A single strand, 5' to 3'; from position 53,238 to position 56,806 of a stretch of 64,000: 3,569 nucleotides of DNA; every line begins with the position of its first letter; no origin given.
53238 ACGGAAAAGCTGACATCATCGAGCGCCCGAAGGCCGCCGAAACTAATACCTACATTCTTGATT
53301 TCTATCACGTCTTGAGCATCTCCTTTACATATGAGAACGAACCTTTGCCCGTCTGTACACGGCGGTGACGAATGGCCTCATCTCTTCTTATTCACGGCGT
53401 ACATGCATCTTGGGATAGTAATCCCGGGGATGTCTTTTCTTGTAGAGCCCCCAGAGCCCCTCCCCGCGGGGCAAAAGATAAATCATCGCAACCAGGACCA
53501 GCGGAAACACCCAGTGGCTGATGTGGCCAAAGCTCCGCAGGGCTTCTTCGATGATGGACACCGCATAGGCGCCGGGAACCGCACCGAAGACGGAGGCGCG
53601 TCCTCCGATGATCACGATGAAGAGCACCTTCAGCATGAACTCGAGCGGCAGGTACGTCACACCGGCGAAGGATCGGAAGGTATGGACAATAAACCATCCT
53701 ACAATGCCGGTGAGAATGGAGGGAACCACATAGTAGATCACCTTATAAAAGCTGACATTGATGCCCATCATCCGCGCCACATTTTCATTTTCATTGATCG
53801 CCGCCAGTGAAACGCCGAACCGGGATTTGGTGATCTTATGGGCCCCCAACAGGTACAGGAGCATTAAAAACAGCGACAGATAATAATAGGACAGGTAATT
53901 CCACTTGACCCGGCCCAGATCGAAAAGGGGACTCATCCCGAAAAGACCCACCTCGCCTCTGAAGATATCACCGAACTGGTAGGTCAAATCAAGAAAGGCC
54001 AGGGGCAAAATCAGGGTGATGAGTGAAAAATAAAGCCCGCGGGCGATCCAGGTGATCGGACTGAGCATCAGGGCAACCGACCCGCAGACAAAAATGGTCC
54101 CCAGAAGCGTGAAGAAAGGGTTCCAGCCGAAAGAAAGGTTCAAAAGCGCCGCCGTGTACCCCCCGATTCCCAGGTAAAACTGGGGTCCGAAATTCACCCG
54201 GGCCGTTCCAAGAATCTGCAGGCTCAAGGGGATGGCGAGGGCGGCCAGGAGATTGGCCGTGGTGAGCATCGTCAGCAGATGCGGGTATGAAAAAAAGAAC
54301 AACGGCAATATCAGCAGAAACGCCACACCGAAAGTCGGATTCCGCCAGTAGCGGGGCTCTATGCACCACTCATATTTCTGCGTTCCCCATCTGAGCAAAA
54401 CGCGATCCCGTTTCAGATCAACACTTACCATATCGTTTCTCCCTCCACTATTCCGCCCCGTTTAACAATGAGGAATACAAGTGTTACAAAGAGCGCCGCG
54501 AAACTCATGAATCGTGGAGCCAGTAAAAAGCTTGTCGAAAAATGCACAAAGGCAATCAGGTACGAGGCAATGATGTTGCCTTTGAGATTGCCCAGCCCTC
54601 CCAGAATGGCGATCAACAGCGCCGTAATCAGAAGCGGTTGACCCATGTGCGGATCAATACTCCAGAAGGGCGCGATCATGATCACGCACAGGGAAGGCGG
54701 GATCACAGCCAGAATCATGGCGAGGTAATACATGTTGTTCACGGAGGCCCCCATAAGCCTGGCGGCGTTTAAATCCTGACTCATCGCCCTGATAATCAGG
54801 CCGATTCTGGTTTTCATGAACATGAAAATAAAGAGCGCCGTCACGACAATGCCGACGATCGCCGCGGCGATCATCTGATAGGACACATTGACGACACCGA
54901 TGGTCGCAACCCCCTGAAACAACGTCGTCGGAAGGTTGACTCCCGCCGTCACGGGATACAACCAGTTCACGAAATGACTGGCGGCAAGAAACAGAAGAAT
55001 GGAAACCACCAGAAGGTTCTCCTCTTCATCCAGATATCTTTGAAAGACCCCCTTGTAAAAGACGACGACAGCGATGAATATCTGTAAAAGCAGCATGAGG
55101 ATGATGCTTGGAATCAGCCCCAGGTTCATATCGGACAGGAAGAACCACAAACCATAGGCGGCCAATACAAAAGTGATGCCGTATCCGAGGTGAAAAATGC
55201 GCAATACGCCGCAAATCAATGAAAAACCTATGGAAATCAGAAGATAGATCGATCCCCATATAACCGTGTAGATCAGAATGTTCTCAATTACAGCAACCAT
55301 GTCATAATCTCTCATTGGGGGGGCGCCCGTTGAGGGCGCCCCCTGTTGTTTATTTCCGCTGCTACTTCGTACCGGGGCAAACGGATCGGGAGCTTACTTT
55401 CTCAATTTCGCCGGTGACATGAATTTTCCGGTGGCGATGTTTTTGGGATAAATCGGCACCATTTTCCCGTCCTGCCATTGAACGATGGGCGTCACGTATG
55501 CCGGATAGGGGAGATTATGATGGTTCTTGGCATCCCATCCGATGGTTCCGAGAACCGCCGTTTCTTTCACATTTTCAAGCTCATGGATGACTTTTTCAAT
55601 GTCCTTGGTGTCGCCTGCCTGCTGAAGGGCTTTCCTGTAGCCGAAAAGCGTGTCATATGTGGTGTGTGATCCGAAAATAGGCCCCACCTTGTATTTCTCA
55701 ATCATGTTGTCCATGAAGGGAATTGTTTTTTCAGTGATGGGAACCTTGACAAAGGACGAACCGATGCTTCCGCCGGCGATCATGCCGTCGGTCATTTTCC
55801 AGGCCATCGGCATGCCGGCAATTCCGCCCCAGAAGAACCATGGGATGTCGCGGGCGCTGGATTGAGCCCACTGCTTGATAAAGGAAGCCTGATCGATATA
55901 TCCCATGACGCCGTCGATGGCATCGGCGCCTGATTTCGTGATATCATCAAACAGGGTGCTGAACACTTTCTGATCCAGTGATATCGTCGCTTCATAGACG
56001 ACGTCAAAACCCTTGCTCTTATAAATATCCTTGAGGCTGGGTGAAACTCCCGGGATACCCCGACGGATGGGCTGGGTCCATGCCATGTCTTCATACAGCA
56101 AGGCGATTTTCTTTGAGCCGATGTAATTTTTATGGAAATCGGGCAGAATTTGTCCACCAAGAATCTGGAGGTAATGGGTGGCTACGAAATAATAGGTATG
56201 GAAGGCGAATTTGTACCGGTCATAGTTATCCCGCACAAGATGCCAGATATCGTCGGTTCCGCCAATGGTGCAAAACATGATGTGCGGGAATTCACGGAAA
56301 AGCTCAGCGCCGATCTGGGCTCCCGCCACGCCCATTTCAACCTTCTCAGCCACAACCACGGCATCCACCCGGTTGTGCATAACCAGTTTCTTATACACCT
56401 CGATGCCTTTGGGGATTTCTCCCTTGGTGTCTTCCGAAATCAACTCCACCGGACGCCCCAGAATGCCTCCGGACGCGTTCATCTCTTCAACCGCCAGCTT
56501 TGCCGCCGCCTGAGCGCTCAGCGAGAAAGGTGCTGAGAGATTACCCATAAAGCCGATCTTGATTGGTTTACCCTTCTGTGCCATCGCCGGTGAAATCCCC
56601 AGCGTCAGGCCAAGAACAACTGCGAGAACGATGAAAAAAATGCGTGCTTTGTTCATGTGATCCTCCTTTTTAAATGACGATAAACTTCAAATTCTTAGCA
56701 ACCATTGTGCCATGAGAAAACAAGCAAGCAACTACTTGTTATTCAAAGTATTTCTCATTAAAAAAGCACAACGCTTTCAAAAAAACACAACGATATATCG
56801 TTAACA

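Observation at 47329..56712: Sigma-54-driven gene string: Liv-type ABC importer, twin family III CoA-transferases and an acyl-CoA carboxyltransferase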

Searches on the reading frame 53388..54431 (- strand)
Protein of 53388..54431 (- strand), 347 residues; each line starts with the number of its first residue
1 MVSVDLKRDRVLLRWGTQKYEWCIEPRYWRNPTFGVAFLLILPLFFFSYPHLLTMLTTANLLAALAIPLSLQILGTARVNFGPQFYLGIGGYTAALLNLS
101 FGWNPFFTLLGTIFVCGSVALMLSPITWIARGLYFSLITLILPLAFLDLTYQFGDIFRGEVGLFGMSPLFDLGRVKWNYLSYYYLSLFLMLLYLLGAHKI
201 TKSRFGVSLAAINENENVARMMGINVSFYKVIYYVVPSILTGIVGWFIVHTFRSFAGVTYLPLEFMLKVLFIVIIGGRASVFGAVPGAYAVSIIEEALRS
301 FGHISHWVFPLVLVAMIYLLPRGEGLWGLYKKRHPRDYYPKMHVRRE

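Call 6: search_protein_families(library=pfam, proteins=[window:53388-54431:-])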
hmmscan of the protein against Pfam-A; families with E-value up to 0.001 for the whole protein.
window:53388-54431:- (347 aa): 1 family
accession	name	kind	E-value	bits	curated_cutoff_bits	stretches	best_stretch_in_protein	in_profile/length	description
PF02653.21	BPD_transp_2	-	6.8e-31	107.8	26.8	1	52-319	2-267/269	Branched-chain amino acid transport system / permease component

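Call 7: search_protein_families(library=ncbifam, proteins=[window:53388-54431:-])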
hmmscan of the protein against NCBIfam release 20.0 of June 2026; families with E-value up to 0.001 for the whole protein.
window:53388-54431:- (347 aa): 8 families
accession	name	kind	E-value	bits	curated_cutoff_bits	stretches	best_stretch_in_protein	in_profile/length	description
TIGR03408.1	urea_trans_UrtC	equivalog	9.9e-22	78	296.2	1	82-323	66-309/313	urea ABC transporter permease subunit UrtC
TIGR03727.1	urea_t_UrtC_arc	equivalog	1.9e-15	56.7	575.55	1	27-323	27-336/369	urea ABC transporter, permease protein UrtC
TIGR03409.1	urea_trans_UrtB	equivalog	3.1e-10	40.2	250.3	1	185-327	148-286/291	urea ABC transporter permease subunit UrtB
NF008450.0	PRK11301.1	subfamily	2.7e-07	30.4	366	1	182-323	264-404/418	high-affinity branched-chain amino acid ABC transporter permease LivM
NF008630.0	PRK11618.1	equivalog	7.4e-06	25.4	363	1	187-313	168-298/331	galactofuranose ABC transporter, permease protein YjfF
NF008441.0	PRK11285.1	equivalog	0.00011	21.4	378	1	138-294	135-294/333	L-arabinose ABC transporter permease AraH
NF007067.0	PRK09512.1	equivalog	0.00021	20.6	398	1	40-317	34-309/321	ribose ABC transporter permease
NF011961.0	PRK15432.1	equivalog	0.00077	18.8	388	1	184-307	161-288/344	autoinducer 2 ABC transporter permease LsrC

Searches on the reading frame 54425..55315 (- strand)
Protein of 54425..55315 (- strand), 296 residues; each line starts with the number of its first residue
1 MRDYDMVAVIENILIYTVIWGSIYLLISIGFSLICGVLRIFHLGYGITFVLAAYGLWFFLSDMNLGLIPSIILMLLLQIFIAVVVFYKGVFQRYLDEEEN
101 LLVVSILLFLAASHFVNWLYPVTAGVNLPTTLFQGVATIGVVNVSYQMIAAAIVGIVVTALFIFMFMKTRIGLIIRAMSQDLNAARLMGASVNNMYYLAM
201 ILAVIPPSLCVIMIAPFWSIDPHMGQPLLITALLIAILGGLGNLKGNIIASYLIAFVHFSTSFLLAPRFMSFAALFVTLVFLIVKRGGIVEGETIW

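Call 6: search_protein_families(library=pfam, proteins=[window:54425-55315:-])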
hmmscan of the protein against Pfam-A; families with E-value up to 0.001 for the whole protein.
window:54425-55315:- (296 aa): 1 family
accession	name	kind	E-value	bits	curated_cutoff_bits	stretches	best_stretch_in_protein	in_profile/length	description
PF02653.21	BPD_transp_2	-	1.5e-22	80.5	26.8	1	14-283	2-267/269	Branched-chain amino acid transport system / permease component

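Call 7: search_protein_families(library=ncbifam, proteins=[window:54425-55315:-])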
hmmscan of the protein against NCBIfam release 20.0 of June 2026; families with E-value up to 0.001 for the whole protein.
window:54425-55315:- (296 aa): 3 families
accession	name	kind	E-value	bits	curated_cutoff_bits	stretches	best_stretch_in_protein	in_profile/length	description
TIGR03409.1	urea_trans_UrtB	equivalog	1.1e-17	64.7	250.3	1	15-290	5-286/291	urea ABC transporter permease subunit UrtB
TIGR03622.1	urea_t_UrtB_arc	equivalog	1.1e-11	44.6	374.25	1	25-289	15-276/284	urea ABC transporter, permease protein UrtB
NF008011.0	PRK10740.1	equivalog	1.6e-06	28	379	1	15-290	13-300/308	high-affinity branched-chain amino acid ABC transporter permease LivH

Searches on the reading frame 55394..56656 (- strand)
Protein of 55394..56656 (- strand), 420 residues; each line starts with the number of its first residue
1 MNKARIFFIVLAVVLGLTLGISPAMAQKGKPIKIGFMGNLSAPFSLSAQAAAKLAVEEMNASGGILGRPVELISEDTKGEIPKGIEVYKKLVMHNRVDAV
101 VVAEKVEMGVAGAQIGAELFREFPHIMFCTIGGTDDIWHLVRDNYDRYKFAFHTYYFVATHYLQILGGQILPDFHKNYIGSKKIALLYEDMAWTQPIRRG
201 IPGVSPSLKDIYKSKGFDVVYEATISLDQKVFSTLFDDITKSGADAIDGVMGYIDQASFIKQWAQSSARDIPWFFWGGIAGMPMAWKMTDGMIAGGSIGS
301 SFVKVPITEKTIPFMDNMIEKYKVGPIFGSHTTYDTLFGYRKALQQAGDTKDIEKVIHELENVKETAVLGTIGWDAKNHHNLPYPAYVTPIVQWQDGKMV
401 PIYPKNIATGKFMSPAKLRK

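Call 6: search_protein_families(library=pfam, proteins=[window:55394-56656:-])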
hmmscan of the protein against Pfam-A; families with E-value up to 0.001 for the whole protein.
window:55394-56656:- (420 aa): 3 families
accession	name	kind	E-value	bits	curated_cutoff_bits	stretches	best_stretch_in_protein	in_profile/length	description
PF13458.12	Peripla_BP_6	-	1.2e-32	114.4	31.7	1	31-390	1-337/343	Periplasmic binding protein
PF13433.12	Peripla_BP_5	-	3.4e-11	43.3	27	1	45-101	14-73/363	Periplasmic binding protein domain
PF01094.35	ANF_receptor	-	4.2e-06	26.5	25.4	1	49-351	3-297/353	Receptor family ligand binding region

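Call 7: search_protein_families(library=ncbifam, proteins=[window:55394-56656:-])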
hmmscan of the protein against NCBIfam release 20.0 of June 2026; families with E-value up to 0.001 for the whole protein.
window:55394-56656:- (420 aa): 3 families
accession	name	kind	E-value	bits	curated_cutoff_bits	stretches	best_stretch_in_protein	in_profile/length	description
TIGR03669.1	urea_ABC_arch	equivalog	1.4e-14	53.9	494.8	1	32-101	1-73/375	urea ABC transporter substrate-binding protein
TIGR03407.1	urea_ABC_UrtA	exception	1e-11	44.4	492.75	1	32-100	1-72/361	urea ABC transporter substrate-binding protein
NF011933.0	PRK15404.1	subfamily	3.4e-08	33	477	1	25-378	20-348/370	high-affinity branched-chain amino acid ABC transporter substrate-binding protein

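Call 36: search_solved_structures(query=window:55394-56656:-, max_evalue=0.01)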
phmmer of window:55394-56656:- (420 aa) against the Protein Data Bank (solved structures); distinct sequences matched with E-value up to 0.01: 18.
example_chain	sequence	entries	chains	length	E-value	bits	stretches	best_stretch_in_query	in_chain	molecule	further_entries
4gnr_A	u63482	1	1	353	1.9e-12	50.2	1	29-387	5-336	ABC transporter substrate-binding protein-branched chain amino acid transport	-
3i45_A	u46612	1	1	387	3.9e-09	39.3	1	32-111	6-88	Twin-arginine translocation pathway signal protein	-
8tg1_A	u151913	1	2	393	3.1e-07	33.1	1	29-100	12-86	Extracellular ligand-binding receptor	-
3h5l_A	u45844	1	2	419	4.3e-07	32.6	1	22-120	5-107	putative Branched-chain amino acid ABC transporter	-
4zpj_A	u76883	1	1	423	3.7e-05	26.2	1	21-101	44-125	Extracellular ligand-binding receptor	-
1z15_A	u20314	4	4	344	5.5e-05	25.6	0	203-378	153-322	Leu/Ile/Val-binding protein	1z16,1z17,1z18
2liv_A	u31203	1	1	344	0.00019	23.9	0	203-378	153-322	LEUCINE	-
3hut_A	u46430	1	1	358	0.00037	22.9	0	41-101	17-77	putative branched-chain amino acid ABC transporter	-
3ip5_A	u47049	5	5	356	0.00083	21.7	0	41-94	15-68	ABC transporter, substrate binding protein (Amino acid)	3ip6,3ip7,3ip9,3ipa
3ipc_A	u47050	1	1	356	0.00095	21.6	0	41-97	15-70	ABC transporter, substrate binding protein (Amino acid)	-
4mlc_A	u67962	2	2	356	0.0024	20.3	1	46-102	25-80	Extracellular ligand-binding receptor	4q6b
1qnl_A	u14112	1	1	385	0.005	19.2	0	40-80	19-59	ALIPHATIC AMIDASE EXPRESSION-REGULATING PROTEIN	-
1pea_A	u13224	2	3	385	0.005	19.2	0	40-80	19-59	AMIDASE OPERON | AMIC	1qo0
4nqr_A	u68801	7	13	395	0.0056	19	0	47-101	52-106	Amino acid/amide ABC transporter substrate-binding protein, HAAT family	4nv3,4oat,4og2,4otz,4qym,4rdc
4obb_A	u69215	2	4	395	0.0056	19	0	47-101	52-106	Amino acid/amide ABC transporter substrate-binding protein, HAAT family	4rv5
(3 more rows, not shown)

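Call 82: predict_structure(protein=window:55394-56656:-)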
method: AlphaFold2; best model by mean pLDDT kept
length: 420 residues; sequences in the alignment: 1
mean_pLDDT: 34.9   pTM: 0.27
mean pLDDT of the five models: 34.9, 32.9, 30.9, 27.8, 26.9
residues with pLDDT >= 90: 0; 70-90: 4; 50-70: 67; < 50: 349
segments of 3 or more residues with pLDDT < 50: 19-47, 62-68, 75-79, 103-110, 124-420
pLDDT, mean of each block of 10 residues (from residue 1): 61 60 31 23 36 53 47 52 62 56 45 55 48 40 39 31 25 28 27 23 29 29 24 31 27 27 28 23 21 22 28 37 27 26 33 36 25 23 24 32 36 35
secondary structure, 60 per line:
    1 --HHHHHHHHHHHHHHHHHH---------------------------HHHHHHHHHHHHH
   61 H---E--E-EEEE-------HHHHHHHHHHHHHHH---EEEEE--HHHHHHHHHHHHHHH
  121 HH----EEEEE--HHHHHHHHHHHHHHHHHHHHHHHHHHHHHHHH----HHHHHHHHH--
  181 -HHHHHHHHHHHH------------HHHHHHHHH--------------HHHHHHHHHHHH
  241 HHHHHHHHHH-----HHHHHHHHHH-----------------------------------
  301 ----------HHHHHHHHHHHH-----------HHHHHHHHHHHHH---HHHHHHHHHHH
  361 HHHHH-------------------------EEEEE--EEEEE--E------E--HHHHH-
elements in order: H3-20 H48-61 E70-73 H81-95 E99-103 H106-122 E127-131 H134-165 H170-178 H182-193 H206-214 H229-250 H256-265 H311-322 H334-346 H350-365 E391-395 E398-402 H415-419
